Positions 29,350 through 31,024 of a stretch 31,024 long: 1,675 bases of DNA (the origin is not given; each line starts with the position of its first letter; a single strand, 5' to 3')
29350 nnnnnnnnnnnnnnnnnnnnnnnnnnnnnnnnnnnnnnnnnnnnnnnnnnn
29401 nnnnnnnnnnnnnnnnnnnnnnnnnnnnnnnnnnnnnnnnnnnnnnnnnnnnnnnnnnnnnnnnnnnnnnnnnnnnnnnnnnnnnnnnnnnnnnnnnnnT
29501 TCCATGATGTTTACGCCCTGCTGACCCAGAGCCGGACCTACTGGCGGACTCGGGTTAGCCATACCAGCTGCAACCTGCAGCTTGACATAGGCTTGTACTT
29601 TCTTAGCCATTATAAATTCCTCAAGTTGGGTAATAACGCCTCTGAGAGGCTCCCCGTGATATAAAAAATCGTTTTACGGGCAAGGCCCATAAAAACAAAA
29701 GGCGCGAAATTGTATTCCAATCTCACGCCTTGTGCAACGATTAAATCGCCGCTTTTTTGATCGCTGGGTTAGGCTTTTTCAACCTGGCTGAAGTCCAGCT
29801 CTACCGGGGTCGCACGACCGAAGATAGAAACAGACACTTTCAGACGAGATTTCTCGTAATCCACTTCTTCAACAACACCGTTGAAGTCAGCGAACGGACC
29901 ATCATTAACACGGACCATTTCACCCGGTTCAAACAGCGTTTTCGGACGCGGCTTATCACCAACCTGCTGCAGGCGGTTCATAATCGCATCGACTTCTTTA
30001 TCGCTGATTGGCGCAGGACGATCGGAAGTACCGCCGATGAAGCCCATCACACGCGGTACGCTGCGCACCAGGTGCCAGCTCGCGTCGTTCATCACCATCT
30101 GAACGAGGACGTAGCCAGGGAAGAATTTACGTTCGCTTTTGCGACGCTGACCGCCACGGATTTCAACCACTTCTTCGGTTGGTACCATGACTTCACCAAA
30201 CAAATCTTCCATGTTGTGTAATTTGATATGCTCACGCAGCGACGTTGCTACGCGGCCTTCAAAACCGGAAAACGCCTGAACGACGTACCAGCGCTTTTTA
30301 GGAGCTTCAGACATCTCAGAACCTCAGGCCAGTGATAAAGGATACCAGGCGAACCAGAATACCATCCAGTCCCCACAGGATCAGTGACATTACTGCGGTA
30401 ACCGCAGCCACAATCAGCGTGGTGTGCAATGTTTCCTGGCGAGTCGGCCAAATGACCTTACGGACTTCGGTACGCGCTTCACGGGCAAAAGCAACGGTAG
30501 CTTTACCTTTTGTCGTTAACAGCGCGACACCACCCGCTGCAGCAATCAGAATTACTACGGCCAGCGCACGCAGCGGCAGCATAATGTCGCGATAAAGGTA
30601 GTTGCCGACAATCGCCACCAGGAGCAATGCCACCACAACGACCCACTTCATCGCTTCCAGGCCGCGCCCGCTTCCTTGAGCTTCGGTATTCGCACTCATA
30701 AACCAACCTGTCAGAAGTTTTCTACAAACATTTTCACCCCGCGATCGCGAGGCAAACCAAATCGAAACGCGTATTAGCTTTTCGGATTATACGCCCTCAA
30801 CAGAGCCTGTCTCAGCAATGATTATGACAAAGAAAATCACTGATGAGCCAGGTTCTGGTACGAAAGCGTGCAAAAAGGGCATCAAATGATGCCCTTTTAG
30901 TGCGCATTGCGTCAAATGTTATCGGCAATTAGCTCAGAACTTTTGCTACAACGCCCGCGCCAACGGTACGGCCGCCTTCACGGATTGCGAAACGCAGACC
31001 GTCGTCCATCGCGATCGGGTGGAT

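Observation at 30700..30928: tufB terminator and secE promoter region; hairpin is flanked by A- and T-runs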

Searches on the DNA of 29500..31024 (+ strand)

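Call 6: search_rna_families(source=window, start=29500, end=31024, threshold=evalue, max_evalue=1)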
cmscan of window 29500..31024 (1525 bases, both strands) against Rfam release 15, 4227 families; matches with E-value up to 1: 2.
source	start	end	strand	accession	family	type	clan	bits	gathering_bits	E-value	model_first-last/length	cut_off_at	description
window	30864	30915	-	RF02066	STnc320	Gene; sRNA;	-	21.5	50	0.37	1-55/55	no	Salmonella enterica sRNA STnc320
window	30797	30903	+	RF00506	Thr_leader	Cis-reg; leader;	-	20.5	55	0.56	1-118/118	no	Threonine operon leader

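Call 7: search_dna_similar(query=window:30600-31024:+, collection=ecoli_genomes, mode=near, max_rows=8)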
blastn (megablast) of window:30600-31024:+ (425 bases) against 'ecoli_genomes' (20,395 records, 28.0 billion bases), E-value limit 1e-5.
Records with a match: 5430; places in all: 10870; records where one place covers at least 80% of the query: 5421.
Genomes with a match: 5426 of 5426; with a place that covers at least 80% of the query: 5421. Places per genome that has any: lowest 1, median 2, highest 4. On chromosomes: 10867 places; on plasmids: 3.
Best place of each record, by identity: >=99% 5420; 95-99% 10.
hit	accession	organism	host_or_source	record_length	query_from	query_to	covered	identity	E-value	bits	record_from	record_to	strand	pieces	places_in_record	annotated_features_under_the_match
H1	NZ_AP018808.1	Escherichia coli strain E2865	Bos taurus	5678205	1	425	100%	100.0%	0e+0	785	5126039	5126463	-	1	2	secE: preprotein translocase subunit SecE | tuf: elongation factor Tu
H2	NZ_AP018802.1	Escherichia coli strain E2863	Bos taurus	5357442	1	425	100%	100.0%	0e+0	785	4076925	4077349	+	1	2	secE: preprotein translocase subunit SecE | tuf: elongation factor Tu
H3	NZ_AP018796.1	Escherichia coli strain E2855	Bos taurus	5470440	1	425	100%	100.0%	0e+0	785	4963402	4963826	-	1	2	secE: preprotein translocase subunit SecE | tuf: elongation factor Tu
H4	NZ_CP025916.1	Escherichia coli strain 120899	Homo sapiens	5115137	1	425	100%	100.0%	0e+0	785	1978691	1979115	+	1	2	secE: preprotein translocase subunit SecE | tuf: elongation factor Tu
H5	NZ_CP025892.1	Escherichia coli strain 503025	Homo sapiens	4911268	1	425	100%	100.0%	0e+0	785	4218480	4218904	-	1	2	secE: preprotein translocase subunit SecE | tuf: elongation factor Tu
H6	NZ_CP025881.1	Escherichia coli strain 503440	Homo sapiens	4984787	1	425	100%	100.0%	0e+0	785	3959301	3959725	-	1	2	secE: preprotein translocase subunit SecE | tuf: elongation factor Tu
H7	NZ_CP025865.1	Escherichia coli strain 504211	Homo sapiens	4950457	1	425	100%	100.0%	0e+0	785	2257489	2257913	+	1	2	secE: preprotein translocase subunit SecE | tuf: elongation factor Tu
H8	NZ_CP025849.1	Escherichia coli strain 600468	Homo sapiens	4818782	1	425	100%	100.0%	0e+0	785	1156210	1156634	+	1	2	secE: preprotein translocase subunit SecE | tuf: elongation factor Tu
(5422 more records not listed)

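Call 10: get_annotated_region(hit=H1, flank=2500)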
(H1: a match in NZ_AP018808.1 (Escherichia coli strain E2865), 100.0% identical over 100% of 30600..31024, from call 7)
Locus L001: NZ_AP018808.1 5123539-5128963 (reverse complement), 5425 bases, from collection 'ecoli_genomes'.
description: Escherichia coli strain E2865 chromosome, complete genome
organism: Escherichia coli strain E2865 (NCBI taxid 562)
replicon: chromosome; assembly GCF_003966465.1
host: Bos taurus; source: -; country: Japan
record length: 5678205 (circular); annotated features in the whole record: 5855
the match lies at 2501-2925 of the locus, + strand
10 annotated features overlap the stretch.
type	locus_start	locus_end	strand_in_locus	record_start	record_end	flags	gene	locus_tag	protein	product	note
CDS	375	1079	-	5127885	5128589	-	rplA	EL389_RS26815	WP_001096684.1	50S ribosomal protein L1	-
CDS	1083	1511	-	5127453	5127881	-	rplK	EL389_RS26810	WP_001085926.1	50S ribosomal protein L11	-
CDS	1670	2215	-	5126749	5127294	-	nusG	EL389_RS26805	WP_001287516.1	transcription termination/antitermination protein NusG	-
CDS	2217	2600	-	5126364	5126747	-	secE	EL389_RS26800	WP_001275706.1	preprotein translocase subunit SecE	-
CDS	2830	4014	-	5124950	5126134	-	tuf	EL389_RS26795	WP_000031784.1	elongation factor Tu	-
tRNA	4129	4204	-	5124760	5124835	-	-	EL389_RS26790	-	tRNA-Thr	-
tRNA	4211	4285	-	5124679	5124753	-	-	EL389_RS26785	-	tRNA-Gly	-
tRNA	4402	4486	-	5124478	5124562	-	-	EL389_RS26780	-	tRNA-Tyr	-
tRNA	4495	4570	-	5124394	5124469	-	-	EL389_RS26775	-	tRNA-Thr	-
CDS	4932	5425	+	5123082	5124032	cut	coaA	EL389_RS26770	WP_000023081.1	type I pantothenate kinase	-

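Call 72: search_dna_similar(query=window:30700-30928:-, collection=ecoli_genomes, mode=near, rows=spread, max_rows=40)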
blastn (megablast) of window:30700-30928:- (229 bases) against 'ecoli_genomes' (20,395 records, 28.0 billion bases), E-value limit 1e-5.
Records with a match: 5421; places in all: 5425; records where one place covers at least 80% of the query: 5421.
Genomes with a match: 5421 of 5426; with a place that covers at least 80% of the query: 5421. Places per genome that has any: lowest 1, median 1, highest 3. On chromosomes: 5423 places; on plasmids: 2.
Best place of each record, by identity: >=99% 5420; 95-99% 1.
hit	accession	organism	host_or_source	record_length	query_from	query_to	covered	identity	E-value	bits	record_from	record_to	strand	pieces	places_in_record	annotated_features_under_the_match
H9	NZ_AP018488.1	Escherichia coli O157:H7 strain PV15-279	Homo sapiens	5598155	1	229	100%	100.0%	1e-115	424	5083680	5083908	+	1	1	none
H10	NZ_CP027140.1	Escherichia coli strain AR_0369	missing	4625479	1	229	100%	100.0%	1e-115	424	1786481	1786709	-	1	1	none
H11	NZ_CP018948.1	Escherichia coli strain Ecol_224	Homo sapiens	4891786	1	229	100%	100.0%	1e-115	424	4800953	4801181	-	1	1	none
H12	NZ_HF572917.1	Escherichia coli strain HUSEC2011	Homo sapiens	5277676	1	229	100%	100.0%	1e-115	424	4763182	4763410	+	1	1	none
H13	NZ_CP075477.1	Escherichia coli strain NT1W25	pig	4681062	1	229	100%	100.0%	1e-115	424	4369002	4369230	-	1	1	none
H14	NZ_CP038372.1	Escherichia coli O157:H7 strain F6294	beef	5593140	1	229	100%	100.0%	1e-115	424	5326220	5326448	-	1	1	none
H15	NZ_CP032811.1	Escherichia coli strain ERL03-1416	water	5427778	1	229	100%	100.0%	1e-115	424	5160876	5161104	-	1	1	none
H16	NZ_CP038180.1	Escherichia coli strain 2 HS-C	Homo sapiens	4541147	1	229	100%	100.0%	1e-115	424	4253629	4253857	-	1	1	none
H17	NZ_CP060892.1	Escherichia coli strain EC22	Homo sapiens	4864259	1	229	100%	100.0%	1e-115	424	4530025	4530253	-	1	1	none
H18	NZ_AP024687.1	Escherichia coli strain FUJ80154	Homo sapiens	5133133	1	229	100%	100.0%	1e-115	424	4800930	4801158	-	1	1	none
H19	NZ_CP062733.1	Escherichia coli O157:H7 strain Z1767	Bovine Faeces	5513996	1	229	100%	100.0%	1e-115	424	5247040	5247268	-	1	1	none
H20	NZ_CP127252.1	Escherichia coli strain C41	Bos taurus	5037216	1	229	100%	100.0%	1e-115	424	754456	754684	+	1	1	none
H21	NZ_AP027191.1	Escherichia coli strain 10153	Homo sapiens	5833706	1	229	100%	100.0%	1e-115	424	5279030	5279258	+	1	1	none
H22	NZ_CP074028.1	Escherichia coli strain PK13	Pig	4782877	1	229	100%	100.0%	1e-115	424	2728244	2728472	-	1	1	none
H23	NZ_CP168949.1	Escherichia coli strain IH5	Homo sapiens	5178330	1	229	100%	100.0%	1e-115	424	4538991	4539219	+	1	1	none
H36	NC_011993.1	Escherichia coli LF82 strain LF82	-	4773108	1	229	100%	99.6%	6e-114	418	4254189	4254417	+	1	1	none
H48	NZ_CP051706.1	Escherichia coli strain SCU-124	Homo sapiens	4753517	1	229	100%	96.1%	5e-100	372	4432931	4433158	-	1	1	none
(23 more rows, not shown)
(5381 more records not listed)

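Call 73: get_annotated_region(hit=H48, flank=30)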
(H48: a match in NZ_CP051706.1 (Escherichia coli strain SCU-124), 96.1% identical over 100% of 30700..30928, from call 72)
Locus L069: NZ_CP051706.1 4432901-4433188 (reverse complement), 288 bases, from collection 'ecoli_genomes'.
description: Escherichia coli strain SCU-124 chromosome, complete genome
organism: Escherichia coli strain SCU-124 (NCBI taxid 562)
replicon: chromosome; assembly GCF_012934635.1
host: Homo sapiens; source: rectal swab from healthy college student; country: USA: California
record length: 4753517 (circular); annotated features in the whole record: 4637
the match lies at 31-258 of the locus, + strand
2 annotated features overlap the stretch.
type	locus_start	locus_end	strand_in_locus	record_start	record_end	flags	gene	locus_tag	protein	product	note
CDS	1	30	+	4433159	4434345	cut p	tuf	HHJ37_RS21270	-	elongation factor Tu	frameshifted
CDS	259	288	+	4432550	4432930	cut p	secE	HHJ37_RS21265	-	preprotein translocase subunit SecE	frameshifted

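Call 74: get_annotated_region(hit=H36, flank=30)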
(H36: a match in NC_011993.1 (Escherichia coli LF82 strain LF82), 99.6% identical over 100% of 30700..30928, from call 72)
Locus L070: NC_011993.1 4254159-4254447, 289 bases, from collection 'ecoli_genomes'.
description: Escherichia coli LF82, complete sequence
organism: Escherichia coli LF82 strain LF82 (NCBI taxid 591946)
replicon: chromosome; assembly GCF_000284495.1
host: -; source: -; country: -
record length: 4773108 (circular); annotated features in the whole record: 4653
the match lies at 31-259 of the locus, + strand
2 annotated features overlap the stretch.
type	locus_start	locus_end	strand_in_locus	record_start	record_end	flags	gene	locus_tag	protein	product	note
CDS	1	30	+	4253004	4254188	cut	tuf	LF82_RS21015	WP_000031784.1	elongation factor Tu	-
CDS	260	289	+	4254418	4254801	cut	secE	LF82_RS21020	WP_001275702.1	preprotein translocase subunit SecE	-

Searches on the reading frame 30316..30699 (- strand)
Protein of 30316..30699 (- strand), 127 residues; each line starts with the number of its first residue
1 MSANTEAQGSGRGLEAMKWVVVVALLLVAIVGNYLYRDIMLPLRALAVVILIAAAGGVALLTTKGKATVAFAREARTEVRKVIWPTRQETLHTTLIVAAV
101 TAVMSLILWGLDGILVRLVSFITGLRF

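Call 39: find_related_loci(query=window:30316-30699:-, collection=genome_contigs, flank=1200)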
Query window:30316-30699:- (127 aa) in genome_contigs; peptide patterns used: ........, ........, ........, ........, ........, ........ (x = any residue, [..] = any of these).
600 stretches matched a pattern (row limit reached: there are more); 66 encode a relative of the query (tblastn E <= 1e-3); 66 distinct loci.
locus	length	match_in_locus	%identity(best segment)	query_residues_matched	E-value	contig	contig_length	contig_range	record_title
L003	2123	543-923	93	1-127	4e-75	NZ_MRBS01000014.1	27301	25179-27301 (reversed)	Pantoea sp. 1.19 scaffold14.1, whole genome shotgun sequence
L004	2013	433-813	91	1-127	4e-74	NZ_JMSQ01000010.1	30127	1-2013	Siccibacter colletis strain 1383 contig010, whole genome shotgun sequence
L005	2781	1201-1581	91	1-127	3e-72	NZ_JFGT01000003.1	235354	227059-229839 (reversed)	Pantoea sp. IMH Scaffold1_3, whole genome shotgun sequence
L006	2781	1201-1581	92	1-127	3e-72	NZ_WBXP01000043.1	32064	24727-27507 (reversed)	Shimwellia pseudoproteus strain DSM 3038 DSM3038_43, whole genome shotgun sequence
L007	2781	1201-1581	90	1-127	2e-71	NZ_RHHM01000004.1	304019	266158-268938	Erwinia psidii strain IBSBF 435 scaffold_4, whole genome shotgun sequence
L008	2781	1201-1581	89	1-127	3e-71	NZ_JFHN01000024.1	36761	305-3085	Erwinia mallotivora strain BT-MARDI contig_24, whole genome shotgun sequence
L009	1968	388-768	94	1-127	9e-73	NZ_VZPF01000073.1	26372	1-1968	Pantoea stewartii subsp. stewartii strain CCUG 26359 contig_0000073, whole genome shotgun sequence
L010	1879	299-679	87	1-127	2e-71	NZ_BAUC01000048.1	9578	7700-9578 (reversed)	Edwardsiella hoshinae NBRC 105699 = ATCC 33379 strain NBRC 105699, whole genome shotgun sequence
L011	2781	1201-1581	94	1-127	2e-70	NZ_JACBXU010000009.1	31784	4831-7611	Pantoea sp. WMus005 NODE_9_length_31784_cov_62.352465, whole genome shotgun sequence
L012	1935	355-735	90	1-127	1e-70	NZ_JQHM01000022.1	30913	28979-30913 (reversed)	Pectobacterium betavasculorum strain NCPPB 2795 ID_43, whole genome shotgun sequence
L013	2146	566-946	87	1-127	1e-69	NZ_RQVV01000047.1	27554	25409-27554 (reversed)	Erwinia endophytica strain A41C3 Seq48, whole genome shotgun sequence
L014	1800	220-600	87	1-127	7e-70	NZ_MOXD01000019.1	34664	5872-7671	Serratia oryzae strain J11-6 NODE_19_length_34788_cov_48.8626, whole genome shotgun sequence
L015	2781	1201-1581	86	1-127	4e-68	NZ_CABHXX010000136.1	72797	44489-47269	Yersinia thracica strain IP34646, whole genome shotgun sequence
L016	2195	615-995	91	1-127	3e-67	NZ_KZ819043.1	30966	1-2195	Brenneria roseae subsp. roseae strain LMG 27714 scaffold22, whole genome shotgun sequence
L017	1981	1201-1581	85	1-127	2e-67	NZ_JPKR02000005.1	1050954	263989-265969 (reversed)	Tatumella morbirosei strain LMG 23360 Contig5, whole genome shotgun sequence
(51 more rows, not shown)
